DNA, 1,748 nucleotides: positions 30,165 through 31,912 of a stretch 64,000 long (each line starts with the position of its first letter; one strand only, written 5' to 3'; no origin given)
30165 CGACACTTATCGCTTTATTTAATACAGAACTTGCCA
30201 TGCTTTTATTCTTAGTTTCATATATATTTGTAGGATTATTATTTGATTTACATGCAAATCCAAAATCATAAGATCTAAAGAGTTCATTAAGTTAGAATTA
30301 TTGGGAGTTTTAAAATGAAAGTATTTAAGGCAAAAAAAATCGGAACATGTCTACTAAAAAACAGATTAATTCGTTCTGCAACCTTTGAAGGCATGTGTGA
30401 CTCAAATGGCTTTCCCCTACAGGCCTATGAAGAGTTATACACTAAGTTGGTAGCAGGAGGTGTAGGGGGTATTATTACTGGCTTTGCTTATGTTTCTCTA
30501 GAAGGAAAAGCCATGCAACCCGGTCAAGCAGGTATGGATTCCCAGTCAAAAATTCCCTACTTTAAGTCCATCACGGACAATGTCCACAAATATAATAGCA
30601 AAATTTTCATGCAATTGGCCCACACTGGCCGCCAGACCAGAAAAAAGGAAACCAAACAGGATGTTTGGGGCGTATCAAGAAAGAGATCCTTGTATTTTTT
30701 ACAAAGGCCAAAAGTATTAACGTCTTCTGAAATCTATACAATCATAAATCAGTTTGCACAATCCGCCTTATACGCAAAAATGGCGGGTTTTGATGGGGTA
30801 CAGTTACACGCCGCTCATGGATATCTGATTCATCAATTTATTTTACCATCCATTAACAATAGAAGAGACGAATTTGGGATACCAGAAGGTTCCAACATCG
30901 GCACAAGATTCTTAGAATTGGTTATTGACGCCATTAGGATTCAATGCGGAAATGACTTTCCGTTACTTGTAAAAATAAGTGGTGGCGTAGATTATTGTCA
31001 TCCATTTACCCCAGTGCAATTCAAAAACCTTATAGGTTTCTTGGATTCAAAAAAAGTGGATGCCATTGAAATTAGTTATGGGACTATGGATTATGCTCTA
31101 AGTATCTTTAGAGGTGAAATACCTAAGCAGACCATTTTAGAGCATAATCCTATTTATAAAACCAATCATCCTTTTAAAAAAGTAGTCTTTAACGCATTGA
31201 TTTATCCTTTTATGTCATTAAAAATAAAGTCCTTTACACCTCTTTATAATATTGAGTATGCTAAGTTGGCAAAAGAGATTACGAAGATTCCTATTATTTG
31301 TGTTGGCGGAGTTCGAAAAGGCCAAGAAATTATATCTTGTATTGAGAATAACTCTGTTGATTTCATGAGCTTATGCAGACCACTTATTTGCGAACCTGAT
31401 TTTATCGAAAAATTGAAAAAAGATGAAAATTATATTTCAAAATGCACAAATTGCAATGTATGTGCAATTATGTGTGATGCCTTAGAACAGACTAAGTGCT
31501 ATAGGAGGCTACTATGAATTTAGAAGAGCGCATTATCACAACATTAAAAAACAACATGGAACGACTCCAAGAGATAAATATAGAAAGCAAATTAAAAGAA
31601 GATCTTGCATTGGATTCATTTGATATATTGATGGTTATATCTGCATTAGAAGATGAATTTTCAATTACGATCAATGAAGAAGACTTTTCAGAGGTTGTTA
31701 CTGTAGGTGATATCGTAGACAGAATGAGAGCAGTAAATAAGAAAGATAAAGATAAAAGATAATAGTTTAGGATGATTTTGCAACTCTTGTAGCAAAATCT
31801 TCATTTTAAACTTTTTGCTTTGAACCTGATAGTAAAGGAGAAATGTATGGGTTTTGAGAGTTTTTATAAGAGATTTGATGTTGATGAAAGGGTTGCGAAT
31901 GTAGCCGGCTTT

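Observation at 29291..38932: Translationally coupled nine-gene lipid-type operon: sphingolipid-like core plus UbiA prenyltransferase, OYE/Fe-S reductase, PurM-like enzyme, KAS and radical SAM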

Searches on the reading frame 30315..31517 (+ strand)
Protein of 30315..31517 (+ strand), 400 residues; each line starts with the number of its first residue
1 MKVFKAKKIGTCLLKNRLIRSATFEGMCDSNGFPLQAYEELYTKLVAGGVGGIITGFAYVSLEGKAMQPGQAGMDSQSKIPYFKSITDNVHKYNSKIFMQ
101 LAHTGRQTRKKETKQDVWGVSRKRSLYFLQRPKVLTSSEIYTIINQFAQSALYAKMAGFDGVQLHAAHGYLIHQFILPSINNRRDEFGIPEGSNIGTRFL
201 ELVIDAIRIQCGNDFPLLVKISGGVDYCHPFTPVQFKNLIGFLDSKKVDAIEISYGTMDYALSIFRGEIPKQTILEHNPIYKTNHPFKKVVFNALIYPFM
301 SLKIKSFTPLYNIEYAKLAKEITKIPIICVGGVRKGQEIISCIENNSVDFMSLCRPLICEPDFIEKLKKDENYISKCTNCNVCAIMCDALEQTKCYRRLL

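Call 3: search_protein_families(library=pfam, proteins=[window:30315-31517:+], max_evalue=0.01)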
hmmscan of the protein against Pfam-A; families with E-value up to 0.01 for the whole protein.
window:30315-31517:+ (400 aa): 1 family
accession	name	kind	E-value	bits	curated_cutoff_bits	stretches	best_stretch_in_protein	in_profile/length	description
PF00724.26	Oxidored_FMN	-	2.6e-45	155.6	27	2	3-223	2-227/342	NADH:flavin oxidoreductase / NADH oxidase family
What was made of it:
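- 30315..31517 (+): OYE-family FMN ene-reductase with a C-terminal 4Fe-4S motif and no NAD(P)H/FAD domain. PF00724 scores 155.6 bits (call 3).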

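Call 4: search_protein_families(library=ncbifam, proteins=[window:30315-31517:+], max_evalue=0.01)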
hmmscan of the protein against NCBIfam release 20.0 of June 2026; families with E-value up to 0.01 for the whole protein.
window:30315-31517:+ (400 aa): 8 families
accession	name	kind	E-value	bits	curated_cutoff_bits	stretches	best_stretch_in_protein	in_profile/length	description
TIGR03997.1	mycofact_OYE_2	equivalog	1.4e-47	162.5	793.15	2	3-263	2-259/645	mycofactocin system FadH/OYE family oxidoreductase 2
NF010047.0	PRK13523.1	equivalog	7.6e-41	140.2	431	2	2-258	4-253/339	NADPH dehydrogenase NamA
NF041087.1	bile_acid_BaiCD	equivalog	5.7e-36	123.8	825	2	2-261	3-257/642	bile acid Fe-S flavoenzyme BaiCD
NF045592.1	bili_reduct_N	equivalog_domain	6e-32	111.2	425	2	3-211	2-204/363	bilirubin reductase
NF006101.0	PRK08255.1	equivalog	8.5e-30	103.5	1078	1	3-256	399-660/768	bifunctional salicylyl-CoA 5-hydroxylase/oxidoreductase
NF007899.0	PRK10605.1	subfamily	2.7e-29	102.6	403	2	131-208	148-223/365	N-ethylmaleimide reductase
NF045599.1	bili_reduct_long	exception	1.1e-27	96.6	750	2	6-211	4-204/641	bilirubin reductase, long form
TIGR03996.1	mycofact_OYE_1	hypoth_equivalog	8.5e-18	64.2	627.9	1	41-221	39-211/633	mycofactocin system FadH/OYE family oxidoreductase 1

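Call 51: search_solved_structures(query=window:30315-31517:+, max_evalue=1e-15, show_alignments=1)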
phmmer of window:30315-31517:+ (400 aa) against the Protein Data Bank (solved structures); distinct sequences matched with E-value up to 1e-15: 79 (the best 60 are shown).
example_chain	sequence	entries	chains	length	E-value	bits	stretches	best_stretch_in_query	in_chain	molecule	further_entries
3krz_A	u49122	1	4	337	4.9e-28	101.4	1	8-257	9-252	NADH:flavin oxidoreductase/NADH oxidase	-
3kru_A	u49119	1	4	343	5.2e-28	101.3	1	8-257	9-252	NADH:flavin oxidoreductase/NADH oxidase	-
1z41_A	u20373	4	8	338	4.3e-27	98.3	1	3-267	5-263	Probable NADH-dependent flavin oxidoreductase yqjM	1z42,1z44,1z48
7fev_A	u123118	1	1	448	5.8e-27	97.9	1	28-269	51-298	FMN binding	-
3gr7_A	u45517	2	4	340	3.2e-26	95.5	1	9-258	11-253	NADPH dehydrogenase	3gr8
9iuv_A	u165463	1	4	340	4.5e-26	94.9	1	9-267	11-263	NADPH dehydrogenase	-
4b5n_A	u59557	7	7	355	2.1e-25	92.7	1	10-225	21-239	OXIDOREDUCTASE, FMN-BINDING | NAD(P)H:flavin oxidoreductase Sye4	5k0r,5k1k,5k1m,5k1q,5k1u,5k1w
1ps9_A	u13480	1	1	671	8.7e-25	90.7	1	5-222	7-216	2,4-dienoyl-CoA reductase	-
8x0j_A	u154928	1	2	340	1.1e-23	87.1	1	9-258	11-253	NADPH dehydrogenase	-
7tmb_A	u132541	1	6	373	2.5e-21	79.4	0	131-208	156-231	N-ethylmaleimide reductase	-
6gi8_A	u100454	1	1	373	6.7e-21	77.9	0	131-207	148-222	Pentaerythritol tetranitrate reductase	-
1q45_A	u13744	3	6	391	7.8e-21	77.7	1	3-228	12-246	12-oxophytodienoate-10,11-reductase | 12-oxophytodienoate reductase 3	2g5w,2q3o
6gia_A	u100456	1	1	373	1.1e-20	77.2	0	131-207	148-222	Pentaerythritol tetranitrate reductase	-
3hgo_A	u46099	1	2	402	1.1e-20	77.2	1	4-230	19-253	12-oxophytodienoate reductase 3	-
1vyp_X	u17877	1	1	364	1.2e-20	77.1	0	131-207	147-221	PENTAERYTHRITOL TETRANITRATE REDUCTASE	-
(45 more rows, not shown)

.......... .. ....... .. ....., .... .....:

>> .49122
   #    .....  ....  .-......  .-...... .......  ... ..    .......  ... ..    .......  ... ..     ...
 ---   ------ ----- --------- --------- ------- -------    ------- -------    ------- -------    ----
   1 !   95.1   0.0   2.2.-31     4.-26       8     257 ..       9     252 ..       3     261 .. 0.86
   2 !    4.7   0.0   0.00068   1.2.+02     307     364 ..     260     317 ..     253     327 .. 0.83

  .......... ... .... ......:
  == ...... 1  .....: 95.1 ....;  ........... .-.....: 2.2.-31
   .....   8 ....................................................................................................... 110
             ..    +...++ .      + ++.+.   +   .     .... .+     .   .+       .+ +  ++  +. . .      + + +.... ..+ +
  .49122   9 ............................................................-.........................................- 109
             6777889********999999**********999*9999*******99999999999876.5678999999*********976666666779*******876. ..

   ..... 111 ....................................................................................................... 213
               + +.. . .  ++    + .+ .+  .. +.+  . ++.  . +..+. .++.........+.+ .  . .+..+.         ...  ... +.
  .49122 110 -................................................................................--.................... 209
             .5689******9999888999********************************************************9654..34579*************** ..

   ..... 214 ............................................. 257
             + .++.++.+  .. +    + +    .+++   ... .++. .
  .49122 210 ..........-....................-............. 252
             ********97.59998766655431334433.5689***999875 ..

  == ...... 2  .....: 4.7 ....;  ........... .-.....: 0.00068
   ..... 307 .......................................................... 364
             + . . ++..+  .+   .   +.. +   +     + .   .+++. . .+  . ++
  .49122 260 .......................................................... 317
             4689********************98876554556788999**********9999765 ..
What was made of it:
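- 30315..31517 (+): Its nearest structures are YqjM/TOYE-class OYEs and the FadH N-terminal domain (call 51).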

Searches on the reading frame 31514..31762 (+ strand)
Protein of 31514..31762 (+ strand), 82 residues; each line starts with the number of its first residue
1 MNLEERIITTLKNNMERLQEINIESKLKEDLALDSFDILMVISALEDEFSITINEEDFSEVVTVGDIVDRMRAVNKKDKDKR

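Call 3: search_protein_families(library=pfam, proteins=[window:31514-31762:+], max_evalue=0.01)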
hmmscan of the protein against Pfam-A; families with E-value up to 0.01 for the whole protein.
window:31514-31762:+ (82 aa): 1 family
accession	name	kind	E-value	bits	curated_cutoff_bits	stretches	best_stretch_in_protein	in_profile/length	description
PF00550.31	PP-binding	-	5.5e-08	33.4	20.8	1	18-70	15-66/67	Phosphopantetheine attachment site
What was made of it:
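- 31514..31762 (+): Dedicated acyl carrier protein. It matches PF00550 (call 3).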

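Call 4: search_protein_families(library=ncbifam, proteins=[window:31514-31762:+], max_evalue=0.01)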
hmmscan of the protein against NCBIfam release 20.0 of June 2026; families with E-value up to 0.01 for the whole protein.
window:31514-31762:+ (82 aa): 15 families
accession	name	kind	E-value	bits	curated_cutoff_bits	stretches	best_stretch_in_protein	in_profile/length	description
NF002150.0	PRK00982.1-4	subfamily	8.2e-13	48.4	66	1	19-70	23-74/80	acyl carrier protein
NF002148.0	PRK00982.1-2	subfamily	1.6e-12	47.1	71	1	18-72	21-75/79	acyl carrier protein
NF009104.0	PRK12449.1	equivalog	2.2e-11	43.6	70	1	5-71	8-75/80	acyl carrier protein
TIGR00517.1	acyl_carrier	equivalog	6.6e-11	41.9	70.45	1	3-70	4-72/77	acyl carrier protein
NF006031.0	PRK08172.1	equivalog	4.5e-10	40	76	1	18-70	21-73/82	acyl carrier protein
NF040636.1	AcpM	exception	1.3e-08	34.7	146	1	19-79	23-83/93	meromycolate extension acyl carrier protein AcpM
NF003757.0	PRK05350.1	equivalog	2.1e-08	34.2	65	1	6-75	10-80/83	acyl carrier protein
NF002149.0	PRK00982.1-3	equivalog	3.2e-08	33.4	106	1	2-72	3-74/78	acyl carrier protein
NF002147.0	PRK00982.1-1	equivalog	3.5e-08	33.2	84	1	19-73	25-79/83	acyl carrier protein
NF002151.0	PRK00982.1-5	equivalog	3.2e-07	30.4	92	1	20-71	22-73/78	acyl carrier protein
NF004533.0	PRK05883.1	equivalog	1.5e-06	28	72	1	5-73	26-95/100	acyl carrier protein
NF005798.0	PRK07639.1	equivalog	7.3e-06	26.3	100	1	6-77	9-84/91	petrobactin biosynthesis protein AsbD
NF058660.1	cispen_ACP_AmcB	equivalog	1.2e-05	25.3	80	1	19-68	21-72/80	cispentacin biosynthesis acyl carrier protein AmcB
NF005079.0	PRK06508.1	equivalog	0.00013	22.3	83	1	19-67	21-69/93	acyl carrier protein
TIGR04069.1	ocin_ACP_rel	hypoth_equivalog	0.0082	16.6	70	1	23-58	27-62/77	peptide maturation system acyl carrier-related protein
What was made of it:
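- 31514..31762 (+): All ACP NCBIfam models score below cutoff (call 4).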
